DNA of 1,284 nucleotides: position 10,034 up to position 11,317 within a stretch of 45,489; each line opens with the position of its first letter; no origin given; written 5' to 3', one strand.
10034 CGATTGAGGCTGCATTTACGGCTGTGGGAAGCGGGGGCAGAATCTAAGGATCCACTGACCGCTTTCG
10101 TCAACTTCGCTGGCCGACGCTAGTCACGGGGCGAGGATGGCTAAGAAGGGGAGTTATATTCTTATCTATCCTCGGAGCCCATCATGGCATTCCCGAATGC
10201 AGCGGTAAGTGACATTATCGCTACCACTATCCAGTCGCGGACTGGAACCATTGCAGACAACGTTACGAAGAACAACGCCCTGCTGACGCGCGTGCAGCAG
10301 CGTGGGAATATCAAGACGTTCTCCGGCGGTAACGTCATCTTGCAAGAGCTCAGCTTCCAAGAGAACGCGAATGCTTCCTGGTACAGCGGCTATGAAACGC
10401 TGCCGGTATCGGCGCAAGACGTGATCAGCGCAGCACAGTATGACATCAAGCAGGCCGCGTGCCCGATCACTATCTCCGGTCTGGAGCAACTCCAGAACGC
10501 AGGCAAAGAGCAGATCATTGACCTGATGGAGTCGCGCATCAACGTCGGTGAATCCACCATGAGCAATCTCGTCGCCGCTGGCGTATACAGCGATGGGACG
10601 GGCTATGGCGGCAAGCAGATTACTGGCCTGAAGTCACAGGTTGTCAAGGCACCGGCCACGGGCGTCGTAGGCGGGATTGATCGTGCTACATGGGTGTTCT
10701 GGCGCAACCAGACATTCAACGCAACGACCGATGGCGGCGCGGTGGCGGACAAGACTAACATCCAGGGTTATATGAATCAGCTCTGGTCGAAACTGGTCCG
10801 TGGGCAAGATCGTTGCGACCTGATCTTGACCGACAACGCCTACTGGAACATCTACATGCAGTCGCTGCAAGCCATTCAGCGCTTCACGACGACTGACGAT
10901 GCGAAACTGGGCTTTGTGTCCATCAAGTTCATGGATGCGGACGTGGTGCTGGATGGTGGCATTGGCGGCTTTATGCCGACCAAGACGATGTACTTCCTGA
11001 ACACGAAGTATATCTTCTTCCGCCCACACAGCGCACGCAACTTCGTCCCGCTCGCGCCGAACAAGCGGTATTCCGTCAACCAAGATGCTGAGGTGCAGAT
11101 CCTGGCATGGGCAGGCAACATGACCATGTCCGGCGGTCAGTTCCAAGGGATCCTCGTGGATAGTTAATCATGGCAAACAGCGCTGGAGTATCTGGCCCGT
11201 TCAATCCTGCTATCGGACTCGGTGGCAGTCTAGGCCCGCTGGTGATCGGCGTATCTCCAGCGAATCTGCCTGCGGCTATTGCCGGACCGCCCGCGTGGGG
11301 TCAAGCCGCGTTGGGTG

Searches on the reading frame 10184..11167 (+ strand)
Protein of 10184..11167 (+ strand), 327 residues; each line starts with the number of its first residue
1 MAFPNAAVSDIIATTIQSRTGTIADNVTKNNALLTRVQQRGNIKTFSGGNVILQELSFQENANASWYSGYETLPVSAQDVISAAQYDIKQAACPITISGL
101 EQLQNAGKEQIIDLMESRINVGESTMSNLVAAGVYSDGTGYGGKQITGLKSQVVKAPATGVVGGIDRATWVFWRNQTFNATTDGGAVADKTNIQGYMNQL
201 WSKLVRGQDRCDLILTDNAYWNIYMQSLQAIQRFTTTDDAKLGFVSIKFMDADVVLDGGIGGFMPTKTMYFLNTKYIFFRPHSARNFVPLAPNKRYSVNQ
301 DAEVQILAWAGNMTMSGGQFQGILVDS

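Call 46: search_protein_families(library=phrogs, proteins=[window:10184-11167:+], max_evalue=0.0001)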
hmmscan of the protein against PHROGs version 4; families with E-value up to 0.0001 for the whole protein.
window:10184-11167:+ (327 aa): 2 families
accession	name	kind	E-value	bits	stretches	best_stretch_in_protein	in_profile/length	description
phrog_9953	-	head and packaging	2.8e-115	386.2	1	3-325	4-327/329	major head protein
phrog_14242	-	head and packaging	2.3e-05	24.3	0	161-282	229-343/396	major head protein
